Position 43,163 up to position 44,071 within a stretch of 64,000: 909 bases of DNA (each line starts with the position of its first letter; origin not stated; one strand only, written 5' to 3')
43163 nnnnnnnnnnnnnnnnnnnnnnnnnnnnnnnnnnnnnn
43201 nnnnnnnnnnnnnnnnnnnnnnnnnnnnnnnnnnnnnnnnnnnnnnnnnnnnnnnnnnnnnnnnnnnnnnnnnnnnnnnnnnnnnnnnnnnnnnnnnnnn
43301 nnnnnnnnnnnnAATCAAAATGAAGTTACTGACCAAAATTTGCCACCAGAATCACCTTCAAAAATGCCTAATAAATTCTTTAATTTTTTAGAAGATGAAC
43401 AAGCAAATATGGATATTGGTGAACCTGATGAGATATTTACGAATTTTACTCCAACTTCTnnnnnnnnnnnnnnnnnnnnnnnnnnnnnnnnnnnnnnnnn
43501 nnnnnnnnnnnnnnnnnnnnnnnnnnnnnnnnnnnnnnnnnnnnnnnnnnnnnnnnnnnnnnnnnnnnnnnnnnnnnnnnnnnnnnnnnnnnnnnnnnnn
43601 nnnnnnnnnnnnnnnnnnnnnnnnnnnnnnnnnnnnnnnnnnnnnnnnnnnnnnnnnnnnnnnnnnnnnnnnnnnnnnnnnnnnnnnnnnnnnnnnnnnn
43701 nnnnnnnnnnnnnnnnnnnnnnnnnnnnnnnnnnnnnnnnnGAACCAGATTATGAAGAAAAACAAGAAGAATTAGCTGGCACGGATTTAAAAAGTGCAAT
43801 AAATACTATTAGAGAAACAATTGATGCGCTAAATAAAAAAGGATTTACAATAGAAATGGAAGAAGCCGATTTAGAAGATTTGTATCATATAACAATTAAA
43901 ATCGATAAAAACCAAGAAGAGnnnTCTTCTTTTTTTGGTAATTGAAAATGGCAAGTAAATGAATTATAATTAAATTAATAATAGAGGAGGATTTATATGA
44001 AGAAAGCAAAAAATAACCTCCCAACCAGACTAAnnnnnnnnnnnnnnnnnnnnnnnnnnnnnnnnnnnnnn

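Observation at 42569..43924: ParB/Noc-like protein with a ~180-aa acidic, proline-rich disordered insert and no ParA partner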

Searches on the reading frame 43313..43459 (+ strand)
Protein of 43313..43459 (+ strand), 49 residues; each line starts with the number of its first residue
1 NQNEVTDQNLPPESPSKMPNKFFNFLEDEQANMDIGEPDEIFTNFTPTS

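Call 21: search_solved_structures(query=window:43313-43459:+, show_alignments=5, max_evalue=10)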
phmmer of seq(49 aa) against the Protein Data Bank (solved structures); distinct sequences matched with E-value up to 10: 1.
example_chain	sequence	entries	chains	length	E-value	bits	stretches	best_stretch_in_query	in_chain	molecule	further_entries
2odf_A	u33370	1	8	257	0.93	13.7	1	5-39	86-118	Hypothetical protein Atu2144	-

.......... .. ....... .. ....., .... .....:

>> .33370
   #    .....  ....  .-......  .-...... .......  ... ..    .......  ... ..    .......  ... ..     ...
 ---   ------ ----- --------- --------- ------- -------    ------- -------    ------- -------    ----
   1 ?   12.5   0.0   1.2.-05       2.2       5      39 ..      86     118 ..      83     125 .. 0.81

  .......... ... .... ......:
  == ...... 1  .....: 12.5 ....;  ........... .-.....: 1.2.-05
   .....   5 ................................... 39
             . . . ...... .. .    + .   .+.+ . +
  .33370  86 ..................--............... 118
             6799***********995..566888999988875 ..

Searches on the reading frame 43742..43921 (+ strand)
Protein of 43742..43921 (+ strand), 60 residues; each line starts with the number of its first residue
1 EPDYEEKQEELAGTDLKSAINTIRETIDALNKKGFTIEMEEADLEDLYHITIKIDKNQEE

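Call 11: search_protein_families(library=ncbifam, proteins=[window:43742-43921:+], max_evalue=0.1)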
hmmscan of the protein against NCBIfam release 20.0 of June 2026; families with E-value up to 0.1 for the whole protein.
seq(60 aa): 1 family
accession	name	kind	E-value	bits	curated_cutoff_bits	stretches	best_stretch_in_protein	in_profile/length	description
TIGR04285.1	nucleoid_noc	exception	2.7e-08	33.5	315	1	6-56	205-255/255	nucleoid occlusion protein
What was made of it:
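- Closest known: Nucleoid occlusion protein Noc of Bacillus subtilis and Geobacillus thermoleovorans. Same: The C-terminal domain is Noc-type (call 11).
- Closest known: Chromosomal ParB/Spo0J. Different: The C-terminal domain matches Noc (call 11).
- Checked: Deleting residues 204-395 gives one continuous match to all 255 positions of the Noc model (call 11).
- The C-terminal domain is the genuine Noc C-terminus (call 11).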
